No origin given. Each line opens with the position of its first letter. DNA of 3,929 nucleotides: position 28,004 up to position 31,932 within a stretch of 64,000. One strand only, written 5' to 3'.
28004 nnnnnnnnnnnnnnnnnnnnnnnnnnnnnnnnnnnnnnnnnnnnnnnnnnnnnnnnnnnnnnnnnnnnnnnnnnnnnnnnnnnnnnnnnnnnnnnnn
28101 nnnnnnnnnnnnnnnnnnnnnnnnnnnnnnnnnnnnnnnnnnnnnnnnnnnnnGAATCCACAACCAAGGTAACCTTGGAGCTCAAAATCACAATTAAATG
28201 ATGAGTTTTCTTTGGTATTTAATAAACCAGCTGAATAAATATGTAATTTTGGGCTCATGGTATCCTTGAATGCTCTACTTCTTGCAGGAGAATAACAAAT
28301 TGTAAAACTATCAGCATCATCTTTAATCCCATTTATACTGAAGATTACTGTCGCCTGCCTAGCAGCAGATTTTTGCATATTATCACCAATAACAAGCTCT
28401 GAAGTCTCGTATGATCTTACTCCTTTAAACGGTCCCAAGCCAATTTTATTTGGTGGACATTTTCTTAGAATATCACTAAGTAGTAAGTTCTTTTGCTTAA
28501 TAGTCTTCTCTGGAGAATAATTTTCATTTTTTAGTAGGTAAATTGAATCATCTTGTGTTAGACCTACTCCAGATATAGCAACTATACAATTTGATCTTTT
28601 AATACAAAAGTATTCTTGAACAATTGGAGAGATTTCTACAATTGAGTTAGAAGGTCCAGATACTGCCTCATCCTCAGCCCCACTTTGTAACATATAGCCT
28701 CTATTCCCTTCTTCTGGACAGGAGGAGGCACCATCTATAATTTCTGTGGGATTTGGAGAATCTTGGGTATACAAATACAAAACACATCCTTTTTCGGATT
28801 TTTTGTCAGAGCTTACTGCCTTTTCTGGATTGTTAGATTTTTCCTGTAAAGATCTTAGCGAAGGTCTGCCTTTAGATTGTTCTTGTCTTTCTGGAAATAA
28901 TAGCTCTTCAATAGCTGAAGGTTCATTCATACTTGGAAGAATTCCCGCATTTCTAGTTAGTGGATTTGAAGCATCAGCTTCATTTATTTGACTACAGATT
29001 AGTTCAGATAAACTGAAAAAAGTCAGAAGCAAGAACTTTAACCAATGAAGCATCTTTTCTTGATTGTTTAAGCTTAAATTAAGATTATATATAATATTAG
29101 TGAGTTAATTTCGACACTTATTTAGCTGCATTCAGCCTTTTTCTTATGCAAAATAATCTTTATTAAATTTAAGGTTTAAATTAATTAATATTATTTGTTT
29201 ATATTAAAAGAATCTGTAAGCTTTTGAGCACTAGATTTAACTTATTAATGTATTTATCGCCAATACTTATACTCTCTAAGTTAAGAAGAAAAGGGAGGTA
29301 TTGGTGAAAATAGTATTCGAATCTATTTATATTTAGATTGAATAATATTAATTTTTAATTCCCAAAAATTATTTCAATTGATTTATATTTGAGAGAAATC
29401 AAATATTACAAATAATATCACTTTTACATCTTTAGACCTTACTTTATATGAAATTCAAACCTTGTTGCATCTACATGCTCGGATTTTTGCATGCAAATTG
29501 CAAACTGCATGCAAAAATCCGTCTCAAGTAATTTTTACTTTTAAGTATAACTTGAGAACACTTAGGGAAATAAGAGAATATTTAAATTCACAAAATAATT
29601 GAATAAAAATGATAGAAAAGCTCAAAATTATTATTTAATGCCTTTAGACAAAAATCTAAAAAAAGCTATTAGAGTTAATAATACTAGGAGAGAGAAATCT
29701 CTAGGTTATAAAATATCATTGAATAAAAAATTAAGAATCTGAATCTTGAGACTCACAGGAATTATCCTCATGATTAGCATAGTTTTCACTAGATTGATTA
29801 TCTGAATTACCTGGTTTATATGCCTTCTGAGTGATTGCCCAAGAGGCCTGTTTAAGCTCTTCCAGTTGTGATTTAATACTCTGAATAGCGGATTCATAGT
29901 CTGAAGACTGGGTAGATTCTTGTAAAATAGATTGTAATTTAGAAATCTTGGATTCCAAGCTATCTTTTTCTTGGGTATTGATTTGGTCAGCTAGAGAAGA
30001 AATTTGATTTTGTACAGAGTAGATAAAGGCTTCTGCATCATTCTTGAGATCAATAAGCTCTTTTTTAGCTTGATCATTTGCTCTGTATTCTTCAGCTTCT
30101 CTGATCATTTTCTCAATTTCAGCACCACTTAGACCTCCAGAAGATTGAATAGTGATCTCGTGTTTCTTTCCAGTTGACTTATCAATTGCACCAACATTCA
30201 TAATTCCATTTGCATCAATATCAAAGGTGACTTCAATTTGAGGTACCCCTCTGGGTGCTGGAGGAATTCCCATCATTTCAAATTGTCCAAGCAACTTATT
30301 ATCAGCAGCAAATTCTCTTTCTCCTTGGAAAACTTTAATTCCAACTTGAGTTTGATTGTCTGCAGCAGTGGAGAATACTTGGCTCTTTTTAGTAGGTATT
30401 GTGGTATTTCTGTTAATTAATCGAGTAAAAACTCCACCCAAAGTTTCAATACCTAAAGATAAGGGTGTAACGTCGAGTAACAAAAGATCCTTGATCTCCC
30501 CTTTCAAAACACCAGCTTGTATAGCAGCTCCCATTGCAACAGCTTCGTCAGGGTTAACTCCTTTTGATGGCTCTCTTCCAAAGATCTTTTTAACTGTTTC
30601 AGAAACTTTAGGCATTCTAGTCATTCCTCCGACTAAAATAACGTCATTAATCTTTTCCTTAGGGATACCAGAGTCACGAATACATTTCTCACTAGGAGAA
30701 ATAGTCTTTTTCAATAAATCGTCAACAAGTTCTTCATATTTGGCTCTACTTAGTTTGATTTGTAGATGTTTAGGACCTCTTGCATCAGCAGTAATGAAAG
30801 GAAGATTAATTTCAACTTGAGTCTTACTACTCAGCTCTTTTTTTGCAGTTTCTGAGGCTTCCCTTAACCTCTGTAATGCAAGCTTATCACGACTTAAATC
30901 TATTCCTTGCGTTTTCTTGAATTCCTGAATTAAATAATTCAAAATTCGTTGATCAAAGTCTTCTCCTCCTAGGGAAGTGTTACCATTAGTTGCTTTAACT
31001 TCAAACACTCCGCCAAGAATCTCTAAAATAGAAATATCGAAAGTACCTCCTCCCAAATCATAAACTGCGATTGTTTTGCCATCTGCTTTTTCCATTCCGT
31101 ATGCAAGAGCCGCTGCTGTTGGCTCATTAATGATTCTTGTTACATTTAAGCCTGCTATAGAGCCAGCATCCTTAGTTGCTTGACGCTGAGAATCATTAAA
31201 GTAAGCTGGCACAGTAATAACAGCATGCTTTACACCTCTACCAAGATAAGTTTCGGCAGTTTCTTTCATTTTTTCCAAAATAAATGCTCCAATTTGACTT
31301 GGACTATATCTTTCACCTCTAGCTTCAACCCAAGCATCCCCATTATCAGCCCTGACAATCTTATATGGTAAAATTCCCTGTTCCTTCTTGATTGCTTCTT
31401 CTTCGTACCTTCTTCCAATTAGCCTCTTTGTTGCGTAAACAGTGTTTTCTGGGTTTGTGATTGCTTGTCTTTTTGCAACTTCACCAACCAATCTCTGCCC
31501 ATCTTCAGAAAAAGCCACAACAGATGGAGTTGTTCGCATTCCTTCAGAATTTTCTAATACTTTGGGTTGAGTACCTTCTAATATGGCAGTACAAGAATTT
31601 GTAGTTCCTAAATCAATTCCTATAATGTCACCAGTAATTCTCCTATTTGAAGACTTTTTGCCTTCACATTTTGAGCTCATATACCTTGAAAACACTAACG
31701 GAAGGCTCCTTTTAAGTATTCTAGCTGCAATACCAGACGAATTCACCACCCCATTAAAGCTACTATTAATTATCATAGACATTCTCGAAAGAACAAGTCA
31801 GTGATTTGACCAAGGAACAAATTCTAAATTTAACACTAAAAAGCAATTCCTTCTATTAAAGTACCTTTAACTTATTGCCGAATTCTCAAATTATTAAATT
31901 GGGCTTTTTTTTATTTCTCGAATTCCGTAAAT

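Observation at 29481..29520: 40-nt palindrome with dual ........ cores upstream of the amine-oxidase gene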

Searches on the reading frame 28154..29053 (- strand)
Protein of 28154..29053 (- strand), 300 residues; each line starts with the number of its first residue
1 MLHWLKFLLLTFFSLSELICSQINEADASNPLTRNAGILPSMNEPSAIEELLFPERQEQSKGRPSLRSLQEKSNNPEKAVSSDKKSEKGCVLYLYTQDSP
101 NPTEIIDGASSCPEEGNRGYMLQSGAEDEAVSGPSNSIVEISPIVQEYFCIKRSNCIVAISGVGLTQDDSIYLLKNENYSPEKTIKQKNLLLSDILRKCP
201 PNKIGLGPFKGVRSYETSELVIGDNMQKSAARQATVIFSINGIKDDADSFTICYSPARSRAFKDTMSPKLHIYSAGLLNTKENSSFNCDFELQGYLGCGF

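Call 68: find_related_loci(query=window:28154-29053:-, collection=metagenome_contigs, flank=2000)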
Query window:28154-29053:- (300 aa) in metagenome_contigs; peptide patterns used: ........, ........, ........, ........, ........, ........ (x = any residue, [..] = any of these).
156 stretches matched a pattern, but none encodes a relative of the query by tblastn (E <= 1e-3).

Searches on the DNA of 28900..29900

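Call 28: search_rna_families(source=window, start=28900, end=29900, threshold=evalue, max_evalue=10)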
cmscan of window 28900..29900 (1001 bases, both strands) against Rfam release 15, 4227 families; matches with E-value up to 10: 9.
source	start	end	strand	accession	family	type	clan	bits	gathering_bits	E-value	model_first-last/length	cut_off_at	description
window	29472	29532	+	RF00855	mir-254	Gene; miRNA;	-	26.3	70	0.0052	1-63/63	no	mir-254 microRNA precursor family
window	29469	29533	-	RF04242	mir-5595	Gene; miRNA;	-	20.1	100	0.56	1-72/72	no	mir-5595 microRNA precursor family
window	29125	29162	-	RF02418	Spd-sr07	Gene; sRNA;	-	18.9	55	4.6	1-63/63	no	Streptococcus sRNA Spd-sr07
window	29714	29798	+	RF00531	snoMe28S-Gm3113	Gene; snRNA; snoRNA; CD-box;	-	17.6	70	5.9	1-84/84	no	Small nucleolar RNA Me28S-Gm3113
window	29471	29529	-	RF00650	mir-153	Gene; miRNA;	-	16.5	54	6.2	1-73/73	no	mir-153 microRNA precursor family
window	29697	29762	+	RF01202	sn2991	Gene; snRNA; snoRNA; CD-box;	-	16.3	60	8.8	1-98/98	no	Small nucleolar RNA sn2991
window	29481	29520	+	RF03743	MIR7696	Gene; miRNA;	-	15.7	83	9.8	1-88/88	no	MIR7696 microRNA precursor family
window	29479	29522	-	RF04209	MIR7533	Gene; miRNA;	-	15.2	230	2.9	1-249/249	no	MIR7533 microRNA precursor family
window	29479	29522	-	RF04133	MIR2646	Gene; miRNA;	-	14.7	245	1.9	1-256/256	no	MIR2646 microRNA precursor family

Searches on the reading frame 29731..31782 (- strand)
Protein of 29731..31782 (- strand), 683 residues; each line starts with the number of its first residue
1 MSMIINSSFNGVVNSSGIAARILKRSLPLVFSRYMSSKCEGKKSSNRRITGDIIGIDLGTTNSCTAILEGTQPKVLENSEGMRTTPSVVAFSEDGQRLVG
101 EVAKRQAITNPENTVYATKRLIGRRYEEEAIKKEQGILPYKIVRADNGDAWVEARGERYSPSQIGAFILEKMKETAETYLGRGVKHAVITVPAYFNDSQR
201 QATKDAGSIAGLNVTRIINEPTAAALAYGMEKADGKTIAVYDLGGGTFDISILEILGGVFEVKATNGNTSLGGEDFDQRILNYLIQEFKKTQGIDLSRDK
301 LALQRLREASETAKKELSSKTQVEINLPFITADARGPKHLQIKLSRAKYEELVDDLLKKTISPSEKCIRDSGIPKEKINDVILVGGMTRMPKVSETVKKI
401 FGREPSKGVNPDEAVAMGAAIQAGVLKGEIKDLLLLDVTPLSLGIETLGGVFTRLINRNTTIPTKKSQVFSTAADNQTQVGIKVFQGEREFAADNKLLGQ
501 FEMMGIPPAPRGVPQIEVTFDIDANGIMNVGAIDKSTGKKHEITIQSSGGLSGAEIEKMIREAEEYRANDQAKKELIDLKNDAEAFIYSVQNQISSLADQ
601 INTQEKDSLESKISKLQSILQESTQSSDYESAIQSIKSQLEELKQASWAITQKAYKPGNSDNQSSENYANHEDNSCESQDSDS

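Call 6: search_protein_families(library=pfam, proteins=[window:29731-31782:-])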
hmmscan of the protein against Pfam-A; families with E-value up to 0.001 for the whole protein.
window:29731-31782:- (683 aa): 2 families
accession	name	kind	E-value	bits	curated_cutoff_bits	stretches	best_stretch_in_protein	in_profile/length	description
PF00012.26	HSP70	-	5.7e-264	877.3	20.6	1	53-655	1-598/599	Hsp70 protein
PF06723.19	MreB_Mbl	-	7.2e-15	55.1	27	1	185-421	94-317/327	MreB/Mbl protein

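Call 8: find_encoding_contigs(protein=window:29731-31782:-, flank=3000, max_places=10)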
Protein window:29731-31782:- (683 aa): 5 contigs read that carry it; 1 place shown.
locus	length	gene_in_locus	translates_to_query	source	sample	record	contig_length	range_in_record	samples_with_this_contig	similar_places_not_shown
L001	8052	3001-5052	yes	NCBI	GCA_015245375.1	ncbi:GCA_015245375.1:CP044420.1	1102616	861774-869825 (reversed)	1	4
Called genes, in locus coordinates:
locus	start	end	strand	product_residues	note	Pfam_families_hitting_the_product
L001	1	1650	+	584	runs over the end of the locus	PF08783:DWNN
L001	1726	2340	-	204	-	-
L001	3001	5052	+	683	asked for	PF00012:HSP70, PF06723:MreB_Mbl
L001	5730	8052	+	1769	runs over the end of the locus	PF00629:MAM, PF01179:Cu_amine_oxid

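Call 32: list_cluster_members(proteins=[P0001, window:29731-31782:-])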
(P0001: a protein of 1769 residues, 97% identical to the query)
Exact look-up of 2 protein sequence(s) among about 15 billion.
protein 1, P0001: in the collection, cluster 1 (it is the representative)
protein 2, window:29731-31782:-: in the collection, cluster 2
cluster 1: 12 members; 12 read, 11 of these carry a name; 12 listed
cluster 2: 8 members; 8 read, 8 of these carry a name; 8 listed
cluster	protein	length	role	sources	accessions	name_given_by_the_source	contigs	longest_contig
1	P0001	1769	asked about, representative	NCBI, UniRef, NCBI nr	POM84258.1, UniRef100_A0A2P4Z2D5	Copper amine oxidase enzyme domain protein [Cryptosporidium meleagridis] | Amine oxidase n=1 Tax=Cryptosporidium meleagridis TaxID=93969 RepID=A0A2P4Z2D5_9CRYT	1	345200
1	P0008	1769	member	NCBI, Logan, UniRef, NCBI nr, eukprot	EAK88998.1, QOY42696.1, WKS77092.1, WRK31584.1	extracellular protein with a signal peptide sequence, MAM domain and a Cu amine oxidase ... | Amine oxidase n=2 Tax=Cryptosporidium parvum TaxID=5807 RepID=Q5CUC0_CRYPI | QOY42696.1 hypothetical protein CPATCC_001367 [Cryptosporidium parvum]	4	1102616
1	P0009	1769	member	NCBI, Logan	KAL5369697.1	signal peptide, MAM domain and a Cu amine oxidase domain-containing protein ...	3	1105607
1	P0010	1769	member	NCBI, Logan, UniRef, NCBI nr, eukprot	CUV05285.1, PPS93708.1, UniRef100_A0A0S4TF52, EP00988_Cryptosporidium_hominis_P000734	unnamed protein product [Cryptosporidium hominis] | Amine oxidase n=1 Tax=Cryptosporidium hominis TaxID=237895 RepID=A0A0S4TF52_CRYHO | Amine oxidase [Cryptosporidium hominis]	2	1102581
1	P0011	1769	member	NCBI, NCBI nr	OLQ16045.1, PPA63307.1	Copper amine oxidase enzyme domain protein [Cryptosporidium hominis] | copper-containing amiloride-sensitive amine oxidase [Cryptosporidium hominis]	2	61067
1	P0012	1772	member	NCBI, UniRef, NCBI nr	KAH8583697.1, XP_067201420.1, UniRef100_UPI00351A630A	MAM domain and a Cu amine oxidase domain [Cryptosporidium sp. chipmunk genotype I] | MAM domain and a Cu amine oxidase domain n=1 Tax=Cryptosporidium sp. chipmunk genotype I ...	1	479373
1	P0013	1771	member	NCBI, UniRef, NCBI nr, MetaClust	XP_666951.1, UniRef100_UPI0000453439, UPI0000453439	amiloride binding protein 1 [Cryptosporidium hominis TU502] | amiloride binding protein 1 n=1 Tax=Cryptosporidium hominis (strain TU502) TaxID=353151 ... | status=active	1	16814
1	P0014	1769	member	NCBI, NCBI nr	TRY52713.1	Amine oxidase [Cryptosporidium tyzzeri]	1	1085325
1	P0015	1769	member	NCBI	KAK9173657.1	Amine oxidase [Cryptosporidium meleagridis]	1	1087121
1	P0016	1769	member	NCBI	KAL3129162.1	signal peptide protein [Cryptosporidium hominis]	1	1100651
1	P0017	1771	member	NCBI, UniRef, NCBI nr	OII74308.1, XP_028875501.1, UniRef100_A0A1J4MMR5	uncharacterized protein cubi_01152 [Cryptosporidium ubiquitum] | Amine oxidase n=1 Tax=Cryptosporidium ubiquitum TaxID=857276 RepID=A0A1J4MMR5_9CRYT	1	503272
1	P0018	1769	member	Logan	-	-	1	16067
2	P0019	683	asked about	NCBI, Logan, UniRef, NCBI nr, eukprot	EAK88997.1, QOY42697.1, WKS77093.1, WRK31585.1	heat shock protein HSP70, mitochondrial [Cryptosporidium parvum Iowa II] | Heat shock protein HSP70, mitochondrial n=3 Tax=Cryptosporidium parvum TaxID=5807 ... | QOY42697.1 hypothetical protein CPATCC_001368 [Cryptosporidium parvum]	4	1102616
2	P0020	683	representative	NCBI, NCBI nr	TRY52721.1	Heat shock protein HSP70 [Cryptosporidium tyzzeri]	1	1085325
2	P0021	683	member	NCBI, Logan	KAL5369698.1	mitochondrial heat shock protein HSP70 [Cryptosporidium parvum]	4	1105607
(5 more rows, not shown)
